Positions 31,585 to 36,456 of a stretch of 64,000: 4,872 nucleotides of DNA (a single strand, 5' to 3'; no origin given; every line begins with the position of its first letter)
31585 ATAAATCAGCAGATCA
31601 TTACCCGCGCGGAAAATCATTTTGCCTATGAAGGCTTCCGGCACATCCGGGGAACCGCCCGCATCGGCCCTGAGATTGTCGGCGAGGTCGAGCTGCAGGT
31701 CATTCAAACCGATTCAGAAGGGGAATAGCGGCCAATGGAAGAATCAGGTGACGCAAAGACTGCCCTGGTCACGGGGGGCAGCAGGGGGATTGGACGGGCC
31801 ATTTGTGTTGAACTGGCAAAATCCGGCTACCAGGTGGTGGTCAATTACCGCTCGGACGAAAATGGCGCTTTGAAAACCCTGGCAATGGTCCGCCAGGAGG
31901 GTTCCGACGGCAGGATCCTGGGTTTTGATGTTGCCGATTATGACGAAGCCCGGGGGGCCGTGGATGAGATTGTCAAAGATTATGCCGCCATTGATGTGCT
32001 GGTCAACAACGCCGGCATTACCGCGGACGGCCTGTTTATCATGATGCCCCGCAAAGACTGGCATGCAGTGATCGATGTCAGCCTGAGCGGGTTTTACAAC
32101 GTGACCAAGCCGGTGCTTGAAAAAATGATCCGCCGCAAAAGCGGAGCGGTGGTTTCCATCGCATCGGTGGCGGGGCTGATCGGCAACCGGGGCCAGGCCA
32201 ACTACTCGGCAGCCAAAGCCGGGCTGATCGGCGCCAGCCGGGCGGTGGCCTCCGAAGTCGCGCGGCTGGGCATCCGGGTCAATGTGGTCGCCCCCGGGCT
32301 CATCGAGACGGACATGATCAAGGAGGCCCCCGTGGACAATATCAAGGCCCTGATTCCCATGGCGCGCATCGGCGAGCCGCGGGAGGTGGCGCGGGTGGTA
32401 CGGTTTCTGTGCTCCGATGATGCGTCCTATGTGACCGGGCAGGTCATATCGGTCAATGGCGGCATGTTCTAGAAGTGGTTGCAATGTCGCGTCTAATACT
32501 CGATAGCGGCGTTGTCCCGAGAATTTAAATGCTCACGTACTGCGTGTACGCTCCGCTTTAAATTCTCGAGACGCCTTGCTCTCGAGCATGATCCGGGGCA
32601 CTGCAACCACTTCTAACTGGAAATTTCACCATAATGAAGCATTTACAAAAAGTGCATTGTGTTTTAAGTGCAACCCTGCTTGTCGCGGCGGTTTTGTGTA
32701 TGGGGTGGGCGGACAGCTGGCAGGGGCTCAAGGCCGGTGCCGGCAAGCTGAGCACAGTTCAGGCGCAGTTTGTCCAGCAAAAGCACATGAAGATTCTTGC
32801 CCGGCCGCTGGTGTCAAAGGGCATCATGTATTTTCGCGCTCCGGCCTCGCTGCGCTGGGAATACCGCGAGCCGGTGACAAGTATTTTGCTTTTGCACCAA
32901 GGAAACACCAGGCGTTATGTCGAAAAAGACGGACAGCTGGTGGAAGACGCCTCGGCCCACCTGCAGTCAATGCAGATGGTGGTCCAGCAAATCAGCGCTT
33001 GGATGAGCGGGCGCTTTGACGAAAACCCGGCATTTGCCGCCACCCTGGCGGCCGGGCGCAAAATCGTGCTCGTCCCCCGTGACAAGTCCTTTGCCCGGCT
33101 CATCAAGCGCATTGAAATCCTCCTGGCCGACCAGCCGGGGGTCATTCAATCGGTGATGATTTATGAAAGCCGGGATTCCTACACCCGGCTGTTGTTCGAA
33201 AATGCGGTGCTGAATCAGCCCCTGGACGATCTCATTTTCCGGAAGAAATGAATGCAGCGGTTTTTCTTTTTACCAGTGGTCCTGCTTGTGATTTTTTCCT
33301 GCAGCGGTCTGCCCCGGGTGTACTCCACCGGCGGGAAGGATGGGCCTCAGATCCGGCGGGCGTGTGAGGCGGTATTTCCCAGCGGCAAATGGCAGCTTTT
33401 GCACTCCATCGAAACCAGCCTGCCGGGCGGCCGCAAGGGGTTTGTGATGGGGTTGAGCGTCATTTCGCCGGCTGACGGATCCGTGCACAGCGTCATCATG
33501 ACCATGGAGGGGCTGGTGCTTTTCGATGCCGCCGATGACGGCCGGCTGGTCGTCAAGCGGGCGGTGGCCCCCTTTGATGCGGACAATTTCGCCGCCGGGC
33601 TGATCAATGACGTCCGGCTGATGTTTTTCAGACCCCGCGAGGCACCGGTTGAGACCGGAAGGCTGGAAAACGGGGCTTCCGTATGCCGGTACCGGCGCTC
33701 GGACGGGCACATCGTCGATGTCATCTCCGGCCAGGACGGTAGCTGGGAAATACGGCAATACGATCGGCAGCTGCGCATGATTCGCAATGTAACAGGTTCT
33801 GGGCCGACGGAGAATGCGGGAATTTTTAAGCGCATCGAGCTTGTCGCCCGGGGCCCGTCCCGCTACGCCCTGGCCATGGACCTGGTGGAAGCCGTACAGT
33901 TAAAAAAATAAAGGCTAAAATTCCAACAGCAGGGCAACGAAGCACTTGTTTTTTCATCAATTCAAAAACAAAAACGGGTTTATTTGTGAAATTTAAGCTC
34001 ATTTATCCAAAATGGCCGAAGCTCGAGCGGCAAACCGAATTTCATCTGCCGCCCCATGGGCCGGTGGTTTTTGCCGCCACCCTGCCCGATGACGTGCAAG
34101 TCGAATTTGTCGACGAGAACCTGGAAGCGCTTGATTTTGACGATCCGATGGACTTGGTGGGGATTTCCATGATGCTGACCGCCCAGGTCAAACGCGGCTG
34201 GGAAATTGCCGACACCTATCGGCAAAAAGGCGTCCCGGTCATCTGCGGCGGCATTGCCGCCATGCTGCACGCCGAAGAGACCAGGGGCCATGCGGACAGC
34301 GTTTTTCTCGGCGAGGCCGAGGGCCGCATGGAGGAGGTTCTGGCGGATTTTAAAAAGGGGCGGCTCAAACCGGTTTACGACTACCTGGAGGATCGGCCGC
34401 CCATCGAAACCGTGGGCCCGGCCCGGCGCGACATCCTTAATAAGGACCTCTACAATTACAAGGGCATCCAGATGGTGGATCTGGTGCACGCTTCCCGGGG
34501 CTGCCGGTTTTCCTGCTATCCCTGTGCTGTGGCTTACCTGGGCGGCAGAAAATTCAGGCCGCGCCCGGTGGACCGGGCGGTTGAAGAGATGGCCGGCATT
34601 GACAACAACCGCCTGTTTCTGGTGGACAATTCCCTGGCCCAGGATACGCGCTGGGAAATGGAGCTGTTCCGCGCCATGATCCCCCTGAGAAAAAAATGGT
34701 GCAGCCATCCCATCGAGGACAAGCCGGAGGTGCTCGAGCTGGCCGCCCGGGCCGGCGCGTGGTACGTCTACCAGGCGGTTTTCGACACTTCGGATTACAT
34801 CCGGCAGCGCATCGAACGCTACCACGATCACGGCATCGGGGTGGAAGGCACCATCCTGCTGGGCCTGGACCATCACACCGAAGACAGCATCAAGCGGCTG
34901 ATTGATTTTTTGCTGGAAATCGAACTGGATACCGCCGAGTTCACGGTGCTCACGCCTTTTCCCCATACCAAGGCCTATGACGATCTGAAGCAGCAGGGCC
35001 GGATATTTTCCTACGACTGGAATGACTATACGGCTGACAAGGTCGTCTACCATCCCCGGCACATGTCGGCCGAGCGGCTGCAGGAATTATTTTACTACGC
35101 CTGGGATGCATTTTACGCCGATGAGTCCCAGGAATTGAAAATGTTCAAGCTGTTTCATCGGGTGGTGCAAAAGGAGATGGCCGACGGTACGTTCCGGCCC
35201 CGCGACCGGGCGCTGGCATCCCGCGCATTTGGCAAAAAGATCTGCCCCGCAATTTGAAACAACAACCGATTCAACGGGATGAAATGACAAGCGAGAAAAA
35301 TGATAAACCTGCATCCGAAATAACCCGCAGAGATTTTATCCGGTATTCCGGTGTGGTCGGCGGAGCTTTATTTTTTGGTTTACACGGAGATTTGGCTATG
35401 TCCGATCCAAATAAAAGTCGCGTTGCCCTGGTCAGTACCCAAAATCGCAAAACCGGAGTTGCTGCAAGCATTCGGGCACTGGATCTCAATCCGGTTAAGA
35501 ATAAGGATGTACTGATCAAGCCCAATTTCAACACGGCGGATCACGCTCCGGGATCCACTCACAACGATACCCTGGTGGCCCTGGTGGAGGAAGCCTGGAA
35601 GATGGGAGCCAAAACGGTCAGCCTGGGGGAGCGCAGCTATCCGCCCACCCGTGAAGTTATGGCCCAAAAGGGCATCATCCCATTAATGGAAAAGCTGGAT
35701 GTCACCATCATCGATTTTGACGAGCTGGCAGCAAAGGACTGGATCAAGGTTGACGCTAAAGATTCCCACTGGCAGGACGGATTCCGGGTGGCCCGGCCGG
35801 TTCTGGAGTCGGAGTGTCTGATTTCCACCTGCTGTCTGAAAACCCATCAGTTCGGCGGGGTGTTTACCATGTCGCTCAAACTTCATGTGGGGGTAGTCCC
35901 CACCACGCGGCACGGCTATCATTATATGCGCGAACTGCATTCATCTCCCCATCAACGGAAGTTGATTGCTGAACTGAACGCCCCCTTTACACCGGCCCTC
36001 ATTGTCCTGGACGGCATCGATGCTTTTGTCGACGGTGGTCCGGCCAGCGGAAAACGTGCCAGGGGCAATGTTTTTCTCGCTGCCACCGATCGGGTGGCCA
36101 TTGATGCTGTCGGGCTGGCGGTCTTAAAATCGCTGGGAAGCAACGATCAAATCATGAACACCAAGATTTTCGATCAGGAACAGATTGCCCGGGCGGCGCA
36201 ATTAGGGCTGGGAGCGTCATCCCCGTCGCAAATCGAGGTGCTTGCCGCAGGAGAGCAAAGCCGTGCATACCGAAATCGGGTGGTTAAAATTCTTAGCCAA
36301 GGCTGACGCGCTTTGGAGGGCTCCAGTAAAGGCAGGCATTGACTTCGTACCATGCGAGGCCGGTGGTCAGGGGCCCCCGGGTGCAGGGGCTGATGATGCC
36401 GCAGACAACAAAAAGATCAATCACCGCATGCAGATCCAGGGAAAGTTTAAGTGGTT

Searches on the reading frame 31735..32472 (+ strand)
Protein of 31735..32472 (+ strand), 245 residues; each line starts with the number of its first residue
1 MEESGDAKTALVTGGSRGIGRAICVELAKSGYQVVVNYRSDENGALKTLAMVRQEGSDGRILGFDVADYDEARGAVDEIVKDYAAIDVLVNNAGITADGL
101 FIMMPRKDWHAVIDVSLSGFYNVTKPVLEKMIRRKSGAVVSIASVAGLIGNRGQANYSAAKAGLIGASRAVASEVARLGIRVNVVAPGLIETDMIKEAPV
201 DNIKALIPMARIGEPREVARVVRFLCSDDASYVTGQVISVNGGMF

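Call 6: search_protein_families(library=pfam, proteins=[window:31735-32472:+], max_evalue=0.01)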
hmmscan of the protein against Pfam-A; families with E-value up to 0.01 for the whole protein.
window:31735-32472:+ (245 aa): 5 families
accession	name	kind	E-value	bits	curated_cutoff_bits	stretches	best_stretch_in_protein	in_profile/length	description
PF13561.12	adh_short_C2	-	6e-61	206.5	27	1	17-244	6-235/236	Enoyl-(Acyl carrier protein) reductase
PF00106.31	adh_short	-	1.1e-56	191.9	26.6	1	8-198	1-190/195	short chain dehydrogenase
PF08659.16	KR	-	4.6e-21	76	22.6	1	9-185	2-173/180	KR domain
PF01370.27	Epimerase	-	6.9e-07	29.4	20.9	1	10-106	1-85/240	NAD dependent epimerase/dehydratase family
PF23441.1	SDR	-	0.00089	19.1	27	1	135-245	138-256/258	SDR-like rossmann domain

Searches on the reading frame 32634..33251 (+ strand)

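Call 7: search_protein_families(library=pfam, proteins=[window:32634-33251:+], max_evalue=0.01)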
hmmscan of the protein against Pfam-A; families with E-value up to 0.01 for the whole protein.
window:32634-33251:+ (205 aa): 1 family
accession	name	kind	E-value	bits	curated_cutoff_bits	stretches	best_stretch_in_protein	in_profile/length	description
PF03548.22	LolA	-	1.4e-12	48.1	23.6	1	38-203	2-163/165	Outer membrane lipoprotein carrier protein LolA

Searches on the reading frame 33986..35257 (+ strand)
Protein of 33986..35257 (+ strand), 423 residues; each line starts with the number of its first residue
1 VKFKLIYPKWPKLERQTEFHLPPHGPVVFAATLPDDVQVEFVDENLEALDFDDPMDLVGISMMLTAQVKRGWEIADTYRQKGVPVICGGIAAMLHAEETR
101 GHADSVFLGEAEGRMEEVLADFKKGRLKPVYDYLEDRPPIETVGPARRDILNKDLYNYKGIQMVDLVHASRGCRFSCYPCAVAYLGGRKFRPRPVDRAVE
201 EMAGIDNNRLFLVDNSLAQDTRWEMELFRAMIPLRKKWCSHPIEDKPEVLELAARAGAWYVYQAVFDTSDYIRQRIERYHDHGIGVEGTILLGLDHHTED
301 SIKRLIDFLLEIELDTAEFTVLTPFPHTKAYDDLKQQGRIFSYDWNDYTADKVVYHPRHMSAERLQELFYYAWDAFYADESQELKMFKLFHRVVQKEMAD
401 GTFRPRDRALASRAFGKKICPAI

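Call 7: search_protein_families(library=pfam, proteins=[window:33986-35257:+], max_evalue=0.01)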
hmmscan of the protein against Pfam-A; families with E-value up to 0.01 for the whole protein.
window:33986-35257:+ (423 aa): 3 families
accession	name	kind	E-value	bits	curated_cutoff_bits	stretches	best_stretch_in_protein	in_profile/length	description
PF02310.24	B12-binding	-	4.9e-07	30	32.1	1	43-118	35-120/121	B12 binding domain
PF04055.27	Radical_SAM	-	4.2e-05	24.2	29.5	1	170-308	4-165/166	Radical SAM superfamily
PF19864.5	Radical_SAM_N2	-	0.0024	17.8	29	1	73-124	76-127/151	Radical SAM proteins, N-terminal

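Call 22: search_protein_families(library=ncbifam, proteins=[window:33986-35257:+], max_evalue=0.001)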
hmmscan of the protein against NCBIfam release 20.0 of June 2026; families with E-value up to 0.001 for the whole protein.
window:33986-35257:+ (423 aa): 10 families
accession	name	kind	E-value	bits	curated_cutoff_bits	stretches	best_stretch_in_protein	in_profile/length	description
TIGR04013.1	B12_SAM_MJ_1487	hypoth_equivalog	2.6e-14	52.9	251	1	42-203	31-190/382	TIGR04013 family B12-binding domain/radical SAM domain-containing protein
TIGR03471.1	HpnJ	equivalog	4.8e-13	48.8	577.6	1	270-377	323-433/472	hopanoid biosynthesis associated radical SAM protein HpnJ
TIGR04072.2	rSAM_ladder_B12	equivalog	7.7e-11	41.3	360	1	73-240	88-262/443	lipid biosynthesis B12-binding/radical SAM protein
NF033070.1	rSAM_AprD4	equivalog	1.1e-10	41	500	1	289-367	343-422/456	AprD4 family radical SAM diol-dehydratase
TIGR02026.1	BchE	equivalog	7.3e-10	38.3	481.35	1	273-370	326-421/497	magnesium-protoporphyrin IX monomethyl ester anaerobic oxidative cyclase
TIGR04014.1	B12_SAM_MJ_0865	equivalog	2.4e-08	33.2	360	1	61-203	45-199/434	methyl-coenzyme M reductase glutamine C-methyltransferase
TIGR04367.1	HpnR_B12_rSAM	equivalog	5e-08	31.9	650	1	36-217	43-239/490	hopanoid C-3 methylase HpnR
NF038361.1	rSAM_Sden_1168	equivalog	2e-06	26.6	575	1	164-240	282-361/560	Sden_1168 family B12-binding radical SAM P-methyltransferase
TIGR04479.1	bcpD_PhpK_rSAM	subfamily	9.4e-05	21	600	1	151-316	228-413/504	PhpK family radical SAM P-methyltransferase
NF040546.1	rSAM_CUAEP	equivalog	0.00026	19.8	500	0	29-199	19-206/468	CUAEP/CCAEP-tail radical SAM (seleno)protein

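Call 25: search_solved_structures(query=window:33986-35257:+, max_evalue=0.01)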
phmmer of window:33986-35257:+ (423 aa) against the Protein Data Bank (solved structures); distinct sequences matched with E-value up to 0.01: 1.
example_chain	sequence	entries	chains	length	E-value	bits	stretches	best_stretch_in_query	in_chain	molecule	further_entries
6fd2_B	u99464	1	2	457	8.4e-08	34.6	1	148-366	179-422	Putative apramycin biosynthetic oxidoreductase 4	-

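Call 72: find_homologous_proteins(query=window:33986-35257:+, max_evalue=1e-20)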
Query window:33986-35257:+ (423 aa): 6355 proteins with E <= 1e-20 among 8000 candidates; the best 120 are listed.
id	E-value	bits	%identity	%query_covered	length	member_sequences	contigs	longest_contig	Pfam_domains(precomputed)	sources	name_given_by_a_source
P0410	8.4e-294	992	100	100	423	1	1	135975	PF02310.25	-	-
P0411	2.6e-265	898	91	99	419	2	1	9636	PF02310.25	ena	-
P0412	1.1e-262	889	90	99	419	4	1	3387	PF02310.25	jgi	jgi:radical SAM superfamily enzyme YgiQ (UPF0313 family)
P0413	1.7e-250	849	84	99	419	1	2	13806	PF02310.25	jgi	-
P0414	7.5e-248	841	83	99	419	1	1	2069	PF02310.25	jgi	jgi:radical SAM superfamily enzyme YgiQ (UPF0313 family)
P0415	2.2e-247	839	83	99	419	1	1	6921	PF02310.25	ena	-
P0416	2.6e-247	839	83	99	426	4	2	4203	PF02310.25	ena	-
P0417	3.8e-247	838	83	99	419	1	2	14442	PF02310.25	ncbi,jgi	ncbi:MAG: cobalamin-dependent protein [Desulfobacterales bacterium]|jgi:radical SAM superfamily enzy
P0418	4.5e-247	838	83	99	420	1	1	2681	PF04055.28,PF02310.25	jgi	-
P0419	4.5e-247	838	84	99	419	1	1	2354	PF02310.25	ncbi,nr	ncbi:MAG: radical SAM protein [Deltaproteobacteria bacterium]|nr:radical SAM protein [Deltaproteobac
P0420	6.2e-247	837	83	99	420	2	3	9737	PF02310.25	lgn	-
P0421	7.1e-247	837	83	99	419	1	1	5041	PF02310.25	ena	-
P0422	9.9e-247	837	83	99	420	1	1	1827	PF02310.25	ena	-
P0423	3.3e-246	835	83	99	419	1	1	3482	PF02310.25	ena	-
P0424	1.4e-245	833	83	99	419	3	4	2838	PF02310.25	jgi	jgi:radical SAM superfamily enzyme YgiQ (UPF0313 family)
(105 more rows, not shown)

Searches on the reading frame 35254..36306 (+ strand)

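Call 7: search_protein_families(library=pfam, proteins=[window:35254-36306:+], max_evalue=0.01)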
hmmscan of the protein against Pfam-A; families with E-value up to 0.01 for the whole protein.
window:35254-36306:+ (350 aa): 2 families
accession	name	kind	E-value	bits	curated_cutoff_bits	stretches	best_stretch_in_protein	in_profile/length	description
PF04015.17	DUF362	-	6.2e-36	124.8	24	1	86-288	1-199/200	Domain of unknown function (DUF362)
PF10518.14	TAT_signal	-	0.0014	18.9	22.7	1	22-42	1-21/21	TAT (twin-arginine translocation) pathway signal sequence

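Call 22: search_protein_families(library=ncbifam, proteins=[window:35254-36306:+], max_evalue=0.001)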
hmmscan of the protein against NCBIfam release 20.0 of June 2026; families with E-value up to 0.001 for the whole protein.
window:35254-36306:+ (350 aa): 2 families
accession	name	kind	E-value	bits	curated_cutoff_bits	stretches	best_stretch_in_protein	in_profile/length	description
NF052623.1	Npun_F2552_fam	equivalog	1.8e-13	50.6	500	1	83-293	37-241/314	Npun_F2552 family protein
TIGR01409.1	TAT_signal_seq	domain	0.0001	22.5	16.7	1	23-43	1-21/29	twin-arginine translocation signal domain-containing protein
